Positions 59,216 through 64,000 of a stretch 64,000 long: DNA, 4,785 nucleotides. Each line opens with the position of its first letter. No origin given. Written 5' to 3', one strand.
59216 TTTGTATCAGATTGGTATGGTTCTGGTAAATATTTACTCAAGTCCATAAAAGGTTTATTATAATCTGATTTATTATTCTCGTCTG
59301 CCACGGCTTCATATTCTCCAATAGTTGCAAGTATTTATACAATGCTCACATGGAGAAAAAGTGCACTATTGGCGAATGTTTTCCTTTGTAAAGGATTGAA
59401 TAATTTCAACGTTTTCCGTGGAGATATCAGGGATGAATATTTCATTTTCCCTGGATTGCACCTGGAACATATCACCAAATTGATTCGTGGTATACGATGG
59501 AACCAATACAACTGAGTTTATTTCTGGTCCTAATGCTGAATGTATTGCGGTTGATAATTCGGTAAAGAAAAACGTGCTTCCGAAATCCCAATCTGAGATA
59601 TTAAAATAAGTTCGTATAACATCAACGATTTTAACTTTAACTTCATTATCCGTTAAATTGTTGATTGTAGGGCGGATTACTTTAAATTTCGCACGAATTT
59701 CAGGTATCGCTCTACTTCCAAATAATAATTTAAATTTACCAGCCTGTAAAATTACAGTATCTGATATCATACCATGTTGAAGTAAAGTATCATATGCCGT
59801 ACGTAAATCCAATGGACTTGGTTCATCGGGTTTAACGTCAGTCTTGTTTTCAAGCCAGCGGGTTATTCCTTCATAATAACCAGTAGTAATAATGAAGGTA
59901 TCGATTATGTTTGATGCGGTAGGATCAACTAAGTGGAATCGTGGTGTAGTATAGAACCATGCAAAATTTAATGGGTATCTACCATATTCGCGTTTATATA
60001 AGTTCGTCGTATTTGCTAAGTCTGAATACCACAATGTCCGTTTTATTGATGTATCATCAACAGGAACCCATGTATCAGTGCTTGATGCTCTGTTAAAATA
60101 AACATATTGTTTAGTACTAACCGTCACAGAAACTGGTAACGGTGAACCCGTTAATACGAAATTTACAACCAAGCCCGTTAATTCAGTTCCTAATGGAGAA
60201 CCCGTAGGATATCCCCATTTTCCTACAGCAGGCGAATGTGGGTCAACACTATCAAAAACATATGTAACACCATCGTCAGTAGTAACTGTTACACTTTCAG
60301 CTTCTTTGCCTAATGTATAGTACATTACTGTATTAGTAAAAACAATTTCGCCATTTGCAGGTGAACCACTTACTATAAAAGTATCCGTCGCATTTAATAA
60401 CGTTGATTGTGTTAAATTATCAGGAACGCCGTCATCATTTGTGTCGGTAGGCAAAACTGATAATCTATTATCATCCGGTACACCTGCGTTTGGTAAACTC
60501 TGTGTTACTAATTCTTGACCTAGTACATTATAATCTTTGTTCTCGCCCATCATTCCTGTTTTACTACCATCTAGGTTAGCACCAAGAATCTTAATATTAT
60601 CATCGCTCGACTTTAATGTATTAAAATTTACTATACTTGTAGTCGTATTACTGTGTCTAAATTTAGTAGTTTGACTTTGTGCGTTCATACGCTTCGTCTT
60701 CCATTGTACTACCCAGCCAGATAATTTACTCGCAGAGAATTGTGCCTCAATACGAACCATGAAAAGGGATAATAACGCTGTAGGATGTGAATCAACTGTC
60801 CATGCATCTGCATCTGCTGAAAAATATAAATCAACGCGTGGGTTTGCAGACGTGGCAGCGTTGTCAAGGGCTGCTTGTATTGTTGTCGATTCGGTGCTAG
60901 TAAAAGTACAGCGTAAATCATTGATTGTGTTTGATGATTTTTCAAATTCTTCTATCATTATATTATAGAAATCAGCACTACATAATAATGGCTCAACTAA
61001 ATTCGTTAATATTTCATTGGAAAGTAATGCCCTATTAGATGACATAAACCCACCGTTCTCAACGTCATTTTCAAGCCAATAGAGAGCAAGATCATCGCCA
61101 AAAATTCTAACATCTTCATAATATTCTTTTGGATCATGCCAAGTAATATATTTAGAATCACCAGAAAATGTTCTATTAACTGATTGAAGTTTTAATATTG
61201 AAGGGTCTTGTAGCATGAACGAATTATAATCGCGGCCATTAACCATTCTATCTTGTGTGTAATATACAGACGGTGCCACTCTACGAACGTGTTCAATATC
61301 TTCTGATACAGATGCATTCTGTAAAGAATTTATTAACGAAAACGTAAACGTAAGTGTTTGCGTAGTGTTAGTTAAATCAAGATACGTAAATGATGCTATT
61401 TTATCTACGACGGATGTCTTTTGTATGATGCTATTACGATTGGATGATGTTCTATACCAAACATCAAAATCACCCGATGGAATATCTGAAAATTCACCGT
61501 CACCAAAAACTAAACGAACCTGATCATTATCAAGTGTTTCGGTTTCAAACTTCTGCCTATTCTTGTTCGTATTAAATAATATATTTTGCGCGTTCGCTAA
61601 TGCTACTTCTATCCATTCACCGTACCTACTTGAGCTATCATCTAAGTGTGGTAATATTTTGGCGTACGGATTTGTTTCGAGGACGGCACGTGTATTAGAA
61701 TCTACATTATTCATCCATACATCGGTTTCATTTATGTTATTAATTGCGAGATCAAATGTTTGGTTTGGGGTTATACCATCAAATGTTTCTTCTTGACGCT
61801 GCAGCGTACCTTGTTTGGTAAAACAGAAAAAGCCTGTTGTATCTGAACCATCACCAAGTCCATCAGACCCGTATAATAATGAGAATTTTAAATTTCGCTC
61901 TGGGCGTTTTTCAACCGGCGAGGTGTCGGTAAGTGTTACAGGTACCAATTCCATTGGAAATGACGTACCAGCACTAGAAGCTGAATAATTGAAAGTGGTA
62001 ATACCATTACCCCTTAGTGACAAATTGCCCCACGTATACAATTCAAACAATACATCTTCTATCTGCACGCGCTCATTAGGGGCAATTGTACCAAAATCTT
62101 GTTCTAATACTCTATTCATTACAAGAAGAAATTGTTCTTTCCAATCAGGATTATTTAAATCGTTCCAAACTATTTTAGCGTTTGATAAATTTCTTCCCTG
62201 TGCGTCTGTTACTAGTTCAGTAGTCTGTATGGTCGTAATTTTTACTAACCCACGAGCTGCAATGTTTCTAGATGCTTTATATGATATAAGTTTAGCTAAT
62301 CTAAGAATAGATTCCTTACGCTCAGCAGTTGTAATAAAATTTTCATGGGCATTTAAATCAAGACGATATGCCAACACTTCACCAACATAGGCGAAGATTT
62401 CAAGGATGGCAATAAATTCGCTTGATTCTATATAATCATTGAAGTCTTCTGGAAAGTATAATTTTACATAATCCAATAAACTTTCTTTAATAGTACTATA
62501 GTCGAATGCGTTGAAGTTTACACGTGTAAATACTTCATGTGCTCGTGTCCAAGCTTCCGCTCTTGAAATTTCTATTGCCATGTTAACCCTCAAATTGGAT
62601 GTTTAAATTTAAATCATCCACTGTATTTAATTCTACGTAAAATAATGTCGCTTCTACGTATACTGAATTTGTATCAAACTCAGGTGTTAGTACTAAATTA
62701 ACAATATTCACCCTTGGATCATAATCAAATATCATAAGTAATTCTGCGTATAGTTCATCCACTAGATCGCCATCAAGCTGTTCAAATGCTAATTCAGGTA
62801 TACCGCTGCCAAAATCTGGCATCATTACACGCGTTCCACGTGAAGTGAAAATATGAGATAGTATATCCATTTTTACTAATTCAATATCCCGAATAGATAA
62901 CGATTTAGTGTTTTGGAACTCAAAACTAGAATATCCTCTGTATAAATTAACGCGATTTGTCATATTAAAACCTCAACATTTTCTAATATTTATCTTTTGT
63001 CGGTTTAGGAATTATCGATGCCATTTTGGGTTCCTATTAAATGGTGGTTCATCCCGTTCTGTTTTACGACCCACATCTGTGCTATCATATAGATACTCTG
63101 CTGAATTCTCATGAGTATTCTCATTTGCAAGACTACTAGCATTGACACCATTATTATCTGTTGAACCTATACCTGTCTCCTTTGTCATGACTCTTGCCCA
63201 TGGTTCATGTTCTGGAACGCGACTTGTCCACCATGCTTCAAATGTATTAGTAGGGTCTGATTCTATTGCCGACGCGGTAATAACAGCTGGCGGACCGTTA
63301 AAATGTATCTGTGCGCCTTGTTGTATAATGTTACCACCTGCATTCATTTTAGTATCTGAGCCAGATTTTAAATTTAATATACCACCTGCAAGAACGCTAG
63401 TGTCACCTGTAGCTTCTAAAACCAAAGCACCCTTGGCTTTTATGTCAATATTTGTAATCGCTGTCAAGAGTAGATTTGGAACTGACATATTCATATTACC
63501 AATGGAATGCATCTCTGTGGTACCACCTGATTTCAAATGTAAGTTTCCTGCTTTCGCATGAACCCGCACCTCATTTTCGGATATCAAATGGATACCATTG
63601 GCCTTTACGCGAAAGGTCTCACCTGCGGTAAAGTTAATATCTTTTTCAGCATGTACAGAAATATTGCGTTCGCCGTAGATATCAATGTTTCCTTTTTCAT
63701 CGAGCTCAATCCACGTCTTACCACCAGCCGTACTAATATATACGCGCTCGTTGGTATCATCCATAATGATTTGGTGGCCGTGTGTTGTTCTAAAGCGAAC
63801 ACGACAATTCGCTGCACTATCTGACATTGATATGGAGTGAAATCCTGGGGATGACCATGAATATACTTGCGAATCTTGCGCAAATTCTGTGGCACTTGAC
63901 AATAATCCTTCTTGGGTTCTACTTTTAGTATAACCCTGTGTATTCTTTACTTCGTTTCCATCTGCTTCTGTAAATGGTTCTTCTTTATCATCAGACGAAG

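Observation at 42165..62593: G-S-P tripeptide repeated about 40 times across five virion-region proteins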

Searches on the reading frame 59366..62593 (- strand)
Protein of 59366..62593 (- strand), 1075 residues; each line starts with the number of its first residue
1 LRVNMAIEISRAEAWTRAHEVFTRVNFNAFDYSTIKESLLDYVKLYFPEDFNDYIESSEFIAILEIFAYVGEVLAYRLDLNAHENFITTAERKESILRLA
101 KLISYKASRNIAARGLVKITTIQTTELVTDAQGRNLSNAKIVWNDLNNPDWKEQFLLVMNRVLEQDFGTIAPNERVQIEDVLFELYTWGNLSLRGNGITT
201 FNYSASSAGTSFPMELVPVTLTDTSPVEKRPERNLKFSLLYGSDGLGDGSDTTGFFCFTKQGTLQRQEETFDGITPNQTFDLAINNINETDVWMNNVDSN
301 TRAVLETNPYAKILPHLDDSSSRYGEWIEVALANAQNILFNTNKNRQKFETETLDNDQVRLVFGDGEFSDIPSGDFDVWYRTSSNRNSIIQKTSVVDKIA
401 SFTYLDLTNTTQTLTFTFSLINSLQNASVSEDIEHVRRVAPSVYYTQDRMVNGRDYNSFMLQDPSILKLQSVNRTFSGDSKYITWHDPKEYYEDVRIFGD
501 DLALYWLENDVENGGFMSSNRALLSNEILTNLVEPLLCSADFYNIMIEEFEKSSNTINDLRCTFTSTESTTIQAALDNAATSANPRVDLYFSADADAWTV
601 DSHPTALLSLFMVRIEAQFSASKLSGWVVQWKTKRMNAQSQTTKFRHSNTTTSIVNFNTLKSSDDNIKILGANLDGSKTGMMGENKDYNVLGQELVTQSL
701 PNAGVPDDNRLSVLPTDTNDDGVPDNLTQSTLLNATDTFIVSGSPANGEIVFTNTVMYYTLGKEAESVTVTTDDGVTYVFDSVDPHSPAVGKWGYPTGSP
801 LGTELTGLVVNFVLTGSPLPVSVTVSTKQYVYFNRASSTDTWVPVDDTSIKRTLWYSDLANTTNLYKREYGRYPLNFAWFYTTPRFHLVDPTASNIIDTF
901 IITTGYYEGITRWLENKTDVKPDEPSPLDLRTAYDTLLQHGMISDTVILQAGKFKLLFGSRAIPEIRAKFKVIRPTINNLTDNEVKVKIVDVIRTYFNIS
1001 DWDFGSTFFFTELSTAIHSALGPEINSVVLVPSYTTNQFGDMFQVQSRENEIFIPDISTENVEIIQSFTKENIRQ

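Call 6: search_dna_similar(query=window:59366-62593:-, collection=phages, mode=protein, max_rows=25)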
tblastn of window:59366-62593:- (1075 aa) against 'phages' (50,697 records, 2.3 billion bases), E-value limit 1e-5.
Records with a match: 101; places in all: 101; records where one place covers at least 80% of the query: 4.
Best place of each record, by identity: <60% 101.
By first word of the organism name: Escherichia 33; Pseudomonas 11; Klebsiella 11; Salmonella 8; Erwinia 8; Streptomyces 5; Xanthomonas 4; Yersinia 4; Stenotrophomonas 2; Agrobacterium 2; and 9 more.
By host as written in the record: - 11; Escherichia coli 10; Pseudomonas aeruginosa PAO1 5; Klebsiella pneumoniae 5; Salmonella enterica subsp. enterica serovar Typhimurium 4; Pseudomonas aeruginosa 3; Erwinia amylovora 3; Erwinia amylovora SNUABM_01 3; and 43 more.
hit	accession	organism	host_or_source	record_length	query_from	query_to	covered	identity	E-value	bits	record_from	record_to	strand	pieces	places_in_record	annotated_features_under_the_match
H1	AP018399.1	Xanthomonas phage XacN1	Xanthomonas citri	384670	8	1075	91%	46.2%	0e+0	837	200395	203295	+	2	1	baseplate wedge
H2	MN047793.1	Xanthomonas phage Xoo-sp13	Xanthomonas oryzae pv. oryzae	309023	1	1075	91%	46.0%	0e+0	833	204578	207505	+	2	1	baseplate wedge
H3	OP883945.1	Stenotrophomonas phage CM1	Stenotrophomonas maltophilia SRM01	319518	9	1075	89%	46.5%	3e-173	796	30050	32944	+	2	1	record has no annotation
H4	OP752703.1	Stenotrophomonas phage RAS14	Stenotrophomonas maltophilia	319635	9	1075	89%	46.5%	3e-173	796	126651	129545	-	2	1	hypothetical protein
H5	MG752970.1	Ralstonia phage RsoM2USA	Ralstonia solanacearum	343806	9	1075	70%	45.4%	3e-129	640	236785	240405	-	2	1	hypothetical protein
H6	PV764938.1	Sinorhizobium phage Phosso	Sinohrizobium meliloti NRRL L-50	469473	8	1074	70%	37.2%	7e-83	463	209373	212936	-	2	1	baseplate wedge protein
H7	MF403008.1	Agrobacterium phage Atu_ph07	Agrobacterium tumefaciens C58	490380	8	1074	75%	34.3%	1e-74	436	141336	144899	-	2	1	hypothetical protein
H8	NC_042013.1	Agrobacterium phage Atu_ph07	Agrobacterium tumefaciens C58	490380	8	1074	75%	34.3%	1e-74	436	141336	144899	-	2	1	baseplate wedge subunit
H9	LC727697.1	Pseudomonas phage sp. 30-2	Pseudomonas aeruginosa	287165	12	1074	65%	38.3%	2e-77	461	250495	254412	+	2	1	hypothetical protein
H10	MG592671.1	Vibrio phage 2.275.O._10N.286.54.E11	Vibrio cyclitrophicus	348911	12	1074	69%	36.0%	1e-70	414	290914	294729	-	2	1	carbohydrate-binding module family 5/12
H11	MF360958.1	Salicola phage SCTP-2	Salicola sp. PV4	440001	12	1075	69%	35.7%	6e-71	435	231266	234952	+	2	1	239: hypothetical protein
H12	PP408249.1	Pseudomonas phage vB_Pa-PAC2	Pseudomonas aeruginosa PAO1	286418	12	1074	65%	38.2%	3e-77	460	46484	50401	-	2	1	baseplate wedge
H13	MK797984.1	Pseudomonas phage vB_PaeM_PA5oct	-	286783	12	1074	65%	38.2%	3e-77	460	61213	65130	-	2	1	baseplate wedge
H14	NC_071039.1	Pseudomonas phage vB_PaeM_PA5oct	-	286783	12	1074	65%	38.2%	3e-77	460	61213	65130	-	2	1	baseplate wedge subunit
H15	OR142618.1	Pseudomonas phage Callisto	Pseudomonas aeruginosa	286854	12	1074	65%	38.2%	3e-77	460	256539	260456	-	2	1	hypothetical protein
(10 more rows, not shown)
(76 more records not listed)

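Call 13: search_protein_families(library=pfam, proteins=[window:59366-62593:-], max_evalue=0.01)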
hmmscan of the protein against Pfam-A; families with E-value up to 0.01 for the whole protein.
window:59366-62593:- (1075 aa): 0 families

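Call 15: search_protein_families(library=phrogs, proteins=[window:59366-62593:-], max_evalue=0.001)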
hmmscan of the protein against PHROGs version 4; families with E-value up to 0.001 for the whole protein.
window:59366-62593:- (1075 aa): 2 families
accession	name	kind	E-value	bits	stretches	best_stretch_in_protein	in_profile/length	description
phrog_10646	-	tail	1.6e-258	861.9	2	8-558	9-536/1142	baseplate wedge subunit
phrog_219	-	tail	7.4e-19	68.7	2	26-125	5-103/598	baseplate wedge subunit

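Call 17: get_annotated_region(hit=H1, flank=20000)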
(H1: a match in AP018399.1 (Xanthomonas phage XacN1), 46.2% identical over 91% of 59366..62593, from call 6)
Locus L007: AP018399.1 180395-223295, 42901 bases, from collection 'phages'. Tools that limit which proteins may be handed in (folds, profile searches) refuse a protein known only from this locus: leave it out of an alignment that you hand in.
description: Xanthomonas phage XacN1 DNA, complete genome.
organism: Xanthomonas phage XacN1 (NCBI taxid 2042251)
taxonomy: Viruses; Duplodnaviria; Heunggongvirae; Uroviricota; Caudoviricetes
host: Xanthomonas citri; source: -; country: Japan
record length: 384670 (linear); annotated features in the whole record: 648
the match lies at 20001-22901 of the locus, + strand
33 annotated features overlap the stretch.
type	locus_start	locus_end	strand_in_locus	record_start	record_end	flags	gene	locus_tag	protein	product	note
CDS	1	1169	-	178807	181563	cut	-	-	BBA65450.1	predicted ORF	ORF302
CDS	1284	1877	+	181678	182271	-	-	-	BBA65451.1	late transcription sigma factor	ORF303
CDS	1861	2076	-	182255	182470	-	-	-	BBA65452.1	predicted ORF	ORF304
CDS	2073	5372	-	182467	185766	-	-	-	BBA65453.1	recombination endonuclease subunit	ORF305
CDS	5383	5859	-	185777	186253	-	-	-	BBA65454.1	predicted ORF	ORF306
CDS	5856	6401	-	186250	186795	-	-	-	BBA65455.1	predicted ORF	ORF307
CDS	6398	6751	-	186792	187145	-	-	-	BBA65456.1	hypothetical protein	ORF308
CDS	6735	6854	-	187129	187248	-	-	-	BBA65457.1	predicted ORF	ORF309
CDS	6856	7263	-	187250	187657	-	-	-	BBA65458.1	predicted ORF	ORF310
CDS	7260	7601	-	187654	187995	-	-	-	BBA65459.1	predicted ORF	ORF311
CDS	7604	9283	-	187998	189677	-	-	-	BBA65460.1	ATP-dependent helicase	ORF312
CDS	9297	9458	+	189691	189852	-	-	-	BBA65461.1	predicted ORF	ORF313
CDS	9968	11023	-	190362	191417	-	-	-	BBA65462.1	predicted ORF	ORF314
CDS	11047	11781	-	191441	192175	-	-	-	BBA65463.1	predicted ORF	ORF315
CDS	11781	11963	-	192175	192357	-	-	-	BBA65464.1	predicted ORF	ORF316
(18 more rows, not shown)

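Call 18: find_related_loci(query=window:59366-62593:-, collection=viral_contigs, flank=10000)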
Query window:59366-62593:- (1075 aa) in viral_contigs; peptide patterns used: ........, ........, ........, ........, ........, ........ (x = any residue, [..] = any of these).
70 stretches matched a pattern; 68 encode a relative of the query (tblastn E <= 1e-3); 66 distinct loci.
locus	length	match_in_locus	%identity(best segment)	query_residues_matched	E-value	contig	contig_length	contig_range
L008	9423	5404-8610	72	5-1075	0e+0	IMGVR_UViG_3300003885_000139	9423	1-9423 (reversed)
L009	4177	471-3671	68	2-1075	0e+0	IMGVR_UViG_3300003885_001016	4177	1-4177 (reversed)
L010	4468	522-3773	68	2-1075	0e+0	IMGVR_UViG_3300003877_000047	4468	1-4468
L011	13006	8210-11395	68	2-1075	0e+0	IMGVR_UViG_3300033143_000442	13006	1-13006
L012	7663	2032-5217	68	2-1075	0e+0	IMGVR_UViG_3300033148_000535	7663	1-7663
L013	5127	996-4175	68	1-1075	0e+0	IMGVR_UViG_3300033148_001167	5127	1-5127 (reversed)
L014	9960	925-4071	67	1-1052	0e+0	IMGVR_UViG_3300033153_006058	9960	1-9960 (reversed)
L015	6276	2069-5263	68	5-1075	0e+0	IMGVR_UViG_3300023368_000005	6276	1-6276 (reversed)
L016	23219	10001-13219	66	1-1075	0e+0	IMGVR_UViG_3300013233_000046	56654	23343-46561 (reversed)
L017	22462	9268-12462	67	5-1075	0e+0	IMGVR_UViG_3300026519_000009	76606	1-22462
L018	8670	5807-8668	71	3-957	0e+0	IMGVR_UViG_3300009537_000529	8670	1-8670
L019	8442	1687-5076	58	5-1075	0e+0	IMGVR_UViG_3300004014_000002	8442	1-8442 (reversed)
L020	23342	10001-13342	57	4-1075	0e+0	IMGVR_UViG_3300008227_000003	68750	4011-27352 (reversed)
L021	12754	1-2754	66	147-1075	0e+0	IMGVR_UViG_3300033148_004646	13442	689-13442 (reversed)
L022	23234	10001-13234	57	5-1075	0e+0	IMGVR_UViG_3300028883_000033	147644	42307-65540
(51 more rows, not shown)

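Call 47: get_annotated_region(hit=H5, flank=20000)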
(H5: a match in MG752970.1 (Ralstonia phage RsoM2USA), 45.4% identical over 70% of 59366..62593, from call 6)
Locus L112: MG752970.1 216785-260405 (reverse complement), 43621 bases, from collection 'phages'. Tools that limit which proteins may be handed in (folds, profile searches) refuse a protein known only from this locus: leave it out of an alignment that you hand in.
description: Ralstonia phage RsoM2USA, complete genome.
organism: Ralstonia phage RsoM2USA (NCBI taxid 2070027)
taxonomy: Viruses; Duplodnaviria; Heunggongvirae; Uroviricota; Caudoviricetes
host: Ralstonia solanacearum; source: soil; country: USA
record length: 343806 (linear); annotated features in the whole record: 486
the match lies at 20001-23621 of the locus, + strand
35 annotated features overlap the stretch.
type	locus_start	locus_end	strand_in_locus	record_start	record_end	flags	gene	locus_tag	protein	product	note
CDS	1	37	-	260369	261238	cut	-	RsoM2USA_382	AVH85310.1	hypothetical protein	-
CDS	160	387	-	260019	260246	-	-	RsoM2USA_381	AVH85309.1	hypothetical protein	-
CDS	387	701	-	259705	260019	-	-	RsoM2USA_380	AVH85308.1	hypothetical protein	-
CDS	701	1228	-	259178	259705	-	-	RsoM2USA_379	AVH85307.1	hypothetical protein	-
CDS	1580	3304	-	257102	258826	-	-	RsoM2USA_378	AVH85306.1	hypothetical protein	-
CDS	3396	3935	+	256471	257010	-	-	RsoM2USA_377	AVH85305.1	hypothetical protein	-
CDS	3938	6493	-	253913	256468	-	-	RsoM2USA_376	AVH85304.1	hypothetical protein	-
CDS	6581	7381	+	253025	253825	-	-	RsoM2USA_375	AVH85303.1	hypothetical protein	-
CDS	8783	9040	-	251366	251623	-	-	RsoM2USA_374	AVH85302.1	hypothetical protein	-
CDS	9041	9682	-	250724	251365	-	-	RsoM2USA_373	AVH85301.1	hypothetical protein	-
CDS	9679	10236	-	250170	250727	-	-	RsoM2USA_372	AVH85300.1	hypothetical protein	-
CDS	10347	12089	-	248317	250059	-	-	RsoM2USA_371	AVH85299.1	hypothetical protein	-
CDS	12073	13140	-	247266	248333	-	-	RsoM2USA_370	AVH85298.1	hypothetical protein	-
CDS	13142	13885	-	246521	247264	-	-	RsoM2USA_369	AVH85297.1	hypothetical protein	-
CDS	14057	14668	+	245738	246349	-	-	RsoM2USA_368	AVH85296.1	hypothetical protein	-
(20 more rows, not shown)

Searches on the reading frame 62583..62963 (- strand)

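Call 13: search_protein_families(library=pfam, proteins=[window:62583-62963:-], max_evalue=0.01)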
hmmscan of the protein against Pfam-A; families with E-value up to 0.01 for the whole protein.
window:62583-62963:- (126 aa): 1 family
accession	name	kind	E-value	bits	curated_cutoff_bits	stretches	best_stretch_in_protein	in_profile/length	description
PF04965.19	GPW_gp25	-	5.5e-06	26.5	27.2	1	29-96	6-74/96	Baseplate wedge protein gp25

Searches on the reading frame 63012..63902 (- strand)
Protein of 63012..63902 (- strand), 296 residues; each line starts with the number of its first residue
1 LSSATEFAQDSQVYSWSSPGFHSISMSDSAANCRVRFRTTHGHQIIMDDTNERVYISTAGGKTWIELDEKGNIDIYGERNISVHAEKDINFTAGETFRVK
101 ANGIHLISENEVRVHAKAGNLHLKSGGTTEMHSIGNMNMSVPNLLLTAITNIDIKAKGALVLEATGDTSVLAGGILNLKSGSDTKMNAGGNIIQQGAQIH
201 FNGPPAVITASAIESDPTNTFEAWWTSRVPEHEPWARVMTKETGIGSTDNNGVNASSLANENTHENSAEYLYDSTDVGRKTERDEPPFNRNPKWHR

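Call 13: search_protein_families(library=pfam, proteins=[window:63012-63902:-], max_evalue=0.01)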
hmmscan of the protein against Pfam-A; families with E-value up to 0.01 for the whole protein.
window:63012-63902:- (296 aa): 2 families
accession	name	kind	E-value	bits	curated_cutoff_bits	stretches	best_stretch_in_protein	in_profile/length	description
PF10106.14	DUF2345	-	2.4e-07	31.1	30.7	0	139-192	9-62/151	Uncharacterized protein conserved in bacteria (DUF2345)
PF12059.13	DUF3540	-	0.0002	21.8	27.9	0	99-148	57-106/199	Protein of unknown function (DUF3540)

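Call 85: search_protein_families(library=phrogs, proteins=[window:63012-63902:-], max_evalue=0.01)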
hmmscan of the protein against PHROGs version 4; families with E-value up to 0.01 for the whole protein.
window:63012-63902:- (296 aa): 5 families
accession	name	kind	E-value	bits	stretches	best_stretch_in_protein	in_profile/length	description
phrog_13211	-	tail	5.5e-09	35.6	1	31-100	246-315/887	baseplate hub subunit and tail lysozyme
phrog_3363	-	unknown function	1.8e-07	31.9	1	53-121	79-147/233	-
phrog_9992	-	tail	1.2e-06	29.3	1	110-213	109-209/228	baseplate assembly protein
phrog_430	-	tail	0.00026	20.5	1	36-261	339-518/868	baseplate hub subunit and tail lysozyme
phrog_27932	-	tail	0.00039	19.7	1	69-210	603-746/855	baseplate hub subunit and tail lysozyme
